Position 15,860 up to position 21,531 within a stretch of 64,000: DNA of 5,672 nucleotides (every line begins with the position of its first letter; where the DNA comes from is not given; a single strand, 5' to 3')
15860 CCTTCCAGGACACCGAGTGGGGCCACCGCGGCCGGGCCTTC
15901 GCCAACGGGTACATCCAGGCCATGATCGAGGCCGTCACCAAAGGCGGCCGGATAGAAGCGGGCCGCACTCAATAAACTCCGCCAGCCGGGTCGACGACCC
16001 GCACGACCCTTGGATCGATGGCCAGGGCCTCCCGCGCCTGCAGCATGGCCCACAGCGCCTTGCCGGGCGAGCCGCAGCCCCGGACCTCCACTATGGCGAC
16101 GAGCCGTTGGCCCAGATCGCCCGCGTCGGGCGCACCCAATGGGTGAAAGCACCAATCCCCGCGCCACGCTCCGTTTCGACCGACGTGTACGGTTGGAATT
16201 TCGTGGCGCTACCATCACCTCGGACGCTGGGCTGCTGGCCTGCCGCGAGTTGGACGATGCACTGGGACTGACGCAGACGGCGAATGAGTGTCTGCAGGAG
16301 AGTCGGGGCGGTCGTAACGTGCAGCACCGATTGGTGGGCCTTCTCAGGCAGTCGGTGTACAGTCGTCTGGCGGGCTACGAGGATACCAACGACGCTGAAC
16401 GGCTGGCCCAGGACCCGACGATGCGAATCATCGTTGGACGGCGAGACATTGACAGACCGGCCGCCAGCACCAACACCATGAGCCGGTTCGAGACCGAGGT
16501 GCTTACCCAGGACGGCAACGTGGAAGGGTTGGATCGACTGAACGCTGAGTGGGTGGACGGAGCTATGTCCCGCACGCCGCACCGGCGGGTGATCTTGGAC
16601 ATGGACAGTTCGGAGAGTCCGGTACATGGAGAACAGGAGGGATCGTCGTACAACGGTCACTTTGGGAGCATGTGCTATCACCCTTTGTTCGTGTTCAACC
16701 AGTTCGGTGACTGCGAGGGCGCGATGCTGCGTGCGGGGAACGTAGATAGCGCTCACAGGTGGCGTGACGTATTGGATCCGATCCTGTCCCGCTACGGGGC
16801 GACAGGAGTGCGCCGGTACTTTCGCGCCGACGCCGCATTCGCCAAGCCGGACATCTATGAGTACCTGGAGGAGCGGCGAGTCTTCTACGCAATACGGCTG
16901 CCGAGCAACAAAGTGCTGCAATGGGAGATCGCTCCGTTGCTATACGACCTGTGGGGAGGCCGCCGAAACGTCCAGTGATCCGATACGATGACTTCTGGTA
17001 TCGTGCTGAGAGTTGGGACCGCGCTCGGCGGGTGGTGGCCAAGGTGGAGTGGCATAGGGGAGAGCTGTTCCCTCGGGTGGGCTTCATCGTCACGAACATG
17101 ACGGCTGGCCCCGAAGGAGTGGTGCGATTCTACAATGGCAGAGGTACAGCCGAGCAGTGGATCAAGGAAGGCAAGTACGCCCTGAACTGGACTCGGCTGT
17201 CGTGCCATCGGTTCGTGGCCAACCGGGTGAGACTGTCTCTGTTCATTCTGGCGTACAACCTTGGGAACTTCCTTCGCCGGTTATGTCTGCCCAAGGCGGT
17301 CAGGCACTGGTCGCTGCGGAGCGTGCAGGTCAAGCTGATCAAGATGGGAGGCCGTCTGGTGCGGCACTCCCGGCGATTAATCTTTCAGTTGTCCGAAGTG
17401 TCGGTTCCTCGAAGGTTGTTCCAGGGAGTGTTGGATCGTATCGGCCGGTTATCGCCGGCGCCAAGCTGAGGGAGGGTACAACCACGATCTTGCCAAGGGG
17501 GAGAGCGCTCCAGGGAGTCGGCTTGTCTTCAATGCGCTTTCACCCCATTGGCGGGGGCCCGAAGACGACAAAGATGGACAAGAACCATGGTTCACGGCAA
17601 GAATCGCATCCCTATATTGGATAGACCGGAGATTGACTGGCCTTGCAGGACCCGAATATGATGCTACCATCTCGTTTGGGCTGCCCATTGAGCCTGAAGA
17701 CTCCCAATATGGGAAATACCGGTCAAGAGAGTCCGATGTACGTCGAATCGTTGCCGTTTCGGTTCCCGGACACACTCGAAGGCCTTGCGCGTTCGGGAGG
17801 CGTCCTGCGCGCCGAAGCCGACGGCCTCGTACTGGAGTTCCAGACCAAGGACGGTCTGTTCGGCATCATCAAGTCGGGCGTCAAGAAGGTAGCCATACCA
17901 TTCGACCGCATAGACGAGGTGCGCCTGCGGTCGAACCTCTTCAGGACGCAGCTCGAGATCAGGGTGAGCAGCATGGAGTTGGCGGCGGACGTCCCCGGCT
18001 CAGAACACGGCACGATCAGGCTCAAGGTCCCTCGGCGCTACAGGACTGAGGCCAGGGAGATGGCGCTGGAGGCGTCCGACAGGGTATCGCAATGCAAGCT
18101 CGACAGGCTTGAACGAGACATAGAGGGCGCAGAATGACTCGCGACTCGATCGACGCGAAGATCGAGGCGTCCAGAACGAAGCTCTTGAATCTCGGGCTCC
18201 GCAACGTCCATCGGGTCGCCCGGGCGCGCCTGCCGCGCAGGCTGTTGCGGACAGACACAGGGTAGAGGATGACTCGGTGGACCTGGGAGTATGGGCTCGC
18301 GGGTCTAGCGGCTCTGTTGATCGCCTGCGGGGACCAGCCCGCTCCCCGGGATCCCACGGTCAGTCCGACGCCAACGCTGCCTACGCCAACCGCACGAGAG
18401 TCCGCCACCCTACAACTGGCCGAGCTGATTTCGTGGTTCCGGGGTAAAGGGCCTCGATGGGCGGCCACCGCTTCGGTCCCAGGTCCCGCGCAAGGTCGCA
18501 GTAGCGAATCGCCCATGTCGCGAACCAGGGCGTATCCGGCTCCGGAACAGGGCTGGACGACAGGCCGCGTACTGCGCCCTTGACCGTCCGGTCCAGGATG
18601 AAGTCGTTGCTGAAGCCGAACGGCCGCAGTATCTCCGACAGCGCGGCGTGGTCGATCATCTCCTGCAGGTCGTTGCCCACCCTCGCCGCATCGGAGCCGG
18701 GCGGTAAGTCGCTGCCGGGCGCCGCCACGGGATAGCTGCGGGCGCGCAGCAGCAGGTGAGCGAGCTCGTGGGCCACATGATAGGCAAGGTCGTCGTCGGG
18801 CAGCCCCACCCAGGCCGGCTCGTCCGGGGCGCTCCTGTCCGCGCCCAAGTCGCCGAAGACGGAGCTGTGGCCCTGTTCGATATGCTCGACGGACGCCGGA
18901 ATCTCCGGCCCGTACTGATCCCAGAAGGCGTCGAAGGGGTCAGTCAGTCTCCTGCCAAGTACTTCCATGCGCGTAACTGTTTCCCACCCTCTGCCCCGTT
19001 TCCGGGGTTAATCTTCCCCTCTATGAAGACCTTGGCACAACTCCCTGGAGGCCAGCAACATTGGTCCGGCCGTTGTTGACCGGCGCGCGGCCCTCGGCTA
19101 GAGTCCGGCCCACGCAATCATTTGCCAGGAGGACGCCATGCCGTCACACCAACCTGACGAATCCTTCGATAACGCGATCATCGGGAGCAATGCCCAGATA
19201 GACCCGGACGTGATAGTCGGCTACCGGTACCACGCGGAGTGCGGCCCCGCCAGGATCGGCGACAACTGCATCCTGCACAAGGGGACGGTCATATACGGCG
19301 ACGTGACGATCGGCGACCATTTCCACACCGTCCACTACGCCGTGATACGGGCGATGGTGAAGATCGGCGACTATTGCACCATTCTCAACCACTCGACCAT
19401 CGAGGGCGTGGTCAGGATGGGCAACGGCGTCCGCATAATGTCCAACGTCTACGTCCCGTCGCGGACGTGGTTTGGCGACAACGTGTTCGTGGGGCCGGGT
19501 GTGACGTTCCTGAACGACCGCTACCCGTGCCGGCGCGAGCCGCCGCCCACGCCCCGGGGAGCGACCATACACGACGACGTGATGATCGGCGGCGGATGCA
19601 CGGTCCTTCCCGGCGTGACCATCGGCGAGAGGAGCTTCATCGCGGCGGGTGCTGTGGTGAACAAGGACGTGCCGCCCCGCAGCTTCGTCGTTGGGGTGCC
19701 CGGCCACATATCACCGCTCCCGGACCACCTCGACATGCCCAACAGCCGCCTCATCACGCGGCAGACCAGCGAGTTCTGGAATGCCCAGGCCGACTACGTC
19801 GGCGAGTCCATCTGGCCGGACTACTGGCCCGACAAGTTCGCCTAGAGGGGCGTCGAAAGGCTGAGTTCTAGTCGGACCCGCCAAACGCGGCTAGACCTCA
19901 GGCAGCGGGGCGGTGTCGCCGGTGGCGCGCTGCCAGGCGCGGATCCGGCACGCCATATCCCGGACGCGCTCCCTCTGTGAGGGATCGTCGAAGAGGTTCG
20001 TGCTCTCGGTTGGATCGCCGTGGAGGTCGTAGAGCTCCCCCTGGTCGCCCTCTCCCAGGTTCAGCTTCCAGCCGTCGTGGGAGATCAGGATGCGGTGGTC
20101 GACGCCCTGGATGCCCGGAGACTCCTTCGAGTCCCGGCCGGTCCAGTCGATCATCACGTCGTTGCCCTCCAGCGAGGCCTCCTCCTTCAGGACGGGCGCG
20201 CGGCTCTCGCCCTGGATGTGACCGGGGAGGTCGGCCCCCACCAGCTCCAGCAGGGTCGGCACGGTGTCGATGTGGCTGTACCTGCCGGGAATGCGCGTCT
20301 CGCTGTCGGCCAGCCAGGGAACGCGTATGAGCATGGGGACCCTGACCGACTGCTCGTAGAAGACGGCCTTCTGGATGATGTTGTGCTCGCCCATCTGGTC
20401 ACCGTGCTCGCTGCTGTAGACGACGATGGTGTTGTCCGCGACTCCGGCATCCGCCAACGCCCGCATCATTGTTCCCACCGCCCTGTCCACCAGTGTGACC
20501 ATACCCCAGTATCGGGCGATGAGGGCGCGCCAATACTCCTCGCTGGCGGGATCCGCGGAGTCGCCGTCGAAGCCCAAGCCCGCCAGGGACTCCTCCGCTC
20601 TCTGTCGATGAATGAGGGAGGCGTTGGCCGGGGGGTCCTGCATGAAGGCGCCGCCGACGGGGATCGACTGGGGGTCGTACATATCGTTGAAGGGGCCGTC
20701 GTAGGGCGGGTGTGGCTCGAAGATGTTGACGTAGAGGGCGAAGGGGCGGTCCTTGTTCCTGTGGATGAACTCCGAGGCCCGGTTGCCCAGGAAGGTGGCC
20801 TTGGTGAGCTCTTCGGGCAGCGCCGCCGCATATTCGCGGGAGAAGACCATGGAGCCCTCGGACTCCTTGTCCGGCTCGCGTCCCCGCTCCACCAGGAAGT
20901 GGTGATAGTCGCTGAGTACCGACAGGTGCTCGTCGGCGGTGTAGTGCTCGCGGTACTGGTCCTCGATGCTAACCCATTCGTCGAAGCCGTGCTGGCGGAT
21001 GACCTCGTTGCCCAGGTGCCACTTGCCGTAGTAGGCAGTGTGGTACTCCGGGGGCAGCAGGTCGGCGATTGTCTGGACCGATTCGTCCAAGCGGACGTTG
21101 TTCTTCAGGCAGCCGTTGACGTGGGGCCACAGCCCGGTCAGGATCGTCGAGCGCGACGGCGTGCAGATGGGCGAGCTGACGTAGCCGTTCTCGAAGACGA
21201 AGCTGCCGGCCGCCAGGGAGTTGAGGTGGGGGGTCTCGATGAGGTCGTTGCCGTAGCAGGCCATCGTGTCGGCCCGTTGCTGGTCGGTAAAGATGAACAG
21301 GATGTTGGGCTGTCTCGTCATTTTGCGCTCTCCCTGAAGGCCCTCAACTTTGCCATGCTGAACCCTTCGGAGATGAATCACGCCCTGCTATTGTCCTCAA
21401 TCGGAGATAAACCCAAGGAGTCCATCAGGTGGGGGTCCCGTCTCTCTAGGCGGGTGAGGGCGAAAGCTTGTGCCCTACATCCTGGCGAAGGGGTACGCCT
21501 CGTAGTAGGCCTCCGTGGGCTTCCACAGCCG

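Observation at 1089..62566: Sixteen near-identical 100/123/124-bp TIR elements (MITE-A/B) with 3-bp TNA target-site duplications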

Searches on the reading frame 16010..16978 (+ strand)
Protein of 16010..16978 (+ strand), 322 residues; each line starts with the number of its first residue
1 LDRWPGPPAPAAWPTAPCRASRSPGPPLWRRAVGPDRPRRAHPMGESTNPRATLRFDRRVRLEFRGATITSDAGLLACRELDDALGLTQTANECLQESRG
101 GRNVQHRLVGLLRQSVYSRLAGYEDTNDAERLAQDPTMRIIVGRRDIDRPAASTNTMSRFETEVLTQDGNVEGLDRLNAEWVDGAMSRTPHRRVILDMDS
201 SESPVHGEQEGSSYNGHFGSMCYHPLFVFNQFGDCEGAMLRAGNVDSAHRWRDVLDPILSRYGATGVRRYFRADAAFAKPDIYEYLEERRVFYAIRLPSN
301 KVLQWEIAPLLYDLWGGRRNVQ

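Call 78: search_protein_families(library=pfam, proteins=[window:16010-16978:+], max_evalue=0.001)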
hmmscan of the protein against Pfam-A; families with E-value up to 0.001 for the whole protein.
window:16010-16978:+ (322 aa): 2 families
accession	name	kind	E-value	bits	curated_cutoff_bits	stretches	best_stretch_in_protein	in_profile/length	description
PF13701.12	DDE_Tnp_1_4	-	1.5e-76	257.8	34.7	1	55-316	4-265/435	Transposase DDE domain group 1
PF01609.27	DDE_Tnp_1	-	4.4e-14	53.1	23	1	192-304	3-113/200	Transposase DDE domain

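Call 82: search_protein_families(library=ncbifam, proteins=[window:16010-16978:+], max_evalue=0.001)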
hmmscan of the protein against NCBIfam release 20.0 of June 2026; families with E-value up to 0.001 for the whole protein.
window:16010-16978:+ (322 aa): 1 family
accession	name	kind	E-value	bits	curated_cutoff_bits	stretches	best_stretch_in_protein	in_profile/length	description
NF033539.1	transpos_IS1380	equivalog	1.5e-64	218.1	180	1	62-309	2-249/419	IS1380 family transposase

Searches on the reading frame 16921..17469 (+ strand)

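Call 78: search_protein_families(library=pfam, proteins=[window:16921-17469:+], max_evalue=0.001)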
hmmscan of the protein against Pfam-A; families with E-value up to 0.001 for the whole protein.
window:16921-17469:+ (182 aa): 2 families
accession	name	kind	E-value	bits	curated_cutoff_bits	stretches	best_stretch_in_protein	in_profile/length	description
PF13701.12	DDE_Tnp_1_4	-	2.9e-50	171.2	34.7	1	19-178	274-434/435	Transposase DDE domain group 1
PF01609.27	DDE_Tnp_1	-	2.3e-06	27.9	23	1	57-114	143-200/200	Transposase DDE domain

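Call 82: search_protein_families(library=ncbifam, proteins=[window:16921-17469:+], max_evalue=0.001)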
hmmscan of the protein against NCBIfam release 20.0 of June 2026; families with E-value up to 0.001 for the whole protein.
window:16921-17469:+ (182 aa): 1 family
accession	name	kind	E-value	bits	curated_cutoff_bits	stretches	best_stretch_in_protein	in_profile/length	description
NF033539.1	transpos_IS1380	equivalog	2.5e-46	158.2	180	1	8-159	255-417/419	IS1380 family transposase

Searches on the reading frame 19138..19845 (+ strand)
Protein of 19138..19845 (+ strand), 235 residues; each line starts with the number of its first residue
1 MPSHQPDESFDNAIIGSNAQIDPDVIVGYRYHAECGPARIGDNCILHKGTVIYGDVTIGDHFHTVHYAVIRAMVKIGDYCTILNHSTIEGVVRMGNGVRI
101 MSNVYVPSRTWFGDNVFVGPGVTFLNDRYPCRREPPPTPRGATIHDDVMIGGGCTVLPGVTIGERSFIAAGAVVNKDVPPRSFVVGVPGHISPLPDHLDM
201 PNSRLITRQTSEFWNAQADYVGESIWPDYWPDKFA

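Call 78: search_protein_families(library=pfam, proteins=[window:19138-19845:+], max_evalue=0.001)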
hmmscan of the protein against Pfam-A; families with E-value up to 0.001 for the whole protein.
window:19138-19845:+ (235 aa): 3 families
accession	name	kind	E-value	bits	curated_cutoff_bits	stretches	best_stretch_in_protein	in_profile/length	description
PF00132.30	Hexapep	-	1.8e-31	106.9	27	3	141-176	1-36/36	Bacterial transferase hexapeptide (six repeats)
PF25084.1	LbH_EIF2B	-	4.6e-10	39.9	54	1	14-100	23-105/105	EIF2B subunit epsilon LbH domain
PF14602.12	Hexapep_2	-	1e-07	32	27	1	143-175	3-33/34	Hexapeptide repeat of succinyl-transferase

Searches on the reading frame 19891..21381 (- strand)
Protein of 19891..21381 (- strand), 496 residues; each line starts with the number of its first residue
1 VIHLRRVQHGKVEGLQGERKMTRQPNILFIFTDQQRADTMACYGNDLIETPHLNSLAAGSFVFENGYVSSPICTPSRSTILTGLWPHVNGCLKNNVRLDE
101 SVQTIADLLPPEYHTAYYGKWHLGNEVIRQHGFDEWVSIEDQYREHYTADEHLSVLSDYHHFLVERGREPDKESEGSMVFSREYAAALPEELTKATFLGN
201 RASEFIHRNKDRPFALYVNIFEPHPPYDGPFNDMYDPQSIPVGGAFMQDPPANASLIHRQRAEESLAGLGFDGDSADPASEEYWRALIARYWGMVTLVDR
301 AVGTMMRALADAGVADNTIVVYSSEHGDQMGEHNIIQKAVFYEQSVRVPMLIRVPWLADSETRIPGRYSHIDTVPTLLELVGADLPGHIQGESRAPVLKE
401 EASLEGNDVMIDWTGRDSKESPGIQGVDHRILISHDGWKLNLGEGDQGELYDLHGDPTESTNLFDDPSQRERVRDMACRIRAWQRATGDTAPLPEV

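Call 78: search_protein_families(library=pfam, proteins=[window:19891-21381:-], max_evalue=0.001)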
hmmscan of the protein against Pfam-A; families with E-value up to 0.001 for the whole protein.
window:19891-21381:- (496 aa): 3 families
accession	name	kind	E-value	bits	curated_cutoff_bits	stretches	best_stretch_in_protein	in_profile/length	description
PF00884.28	Sulfatase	-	3.5e-48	164.9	25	1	25-382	1-300/301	Sulfatase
PF16347.10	SGSH_C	-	4.2e-20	72.9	29.3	1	331-482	1-150/154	N-sulphoglucosamine sulphohydrolase, C-terminal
PF01663.27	Phosphodiest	-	1e-09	38.9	23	1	28-97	2-68/342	Type I phosphodiesterase / nucleotide pyrophosphatase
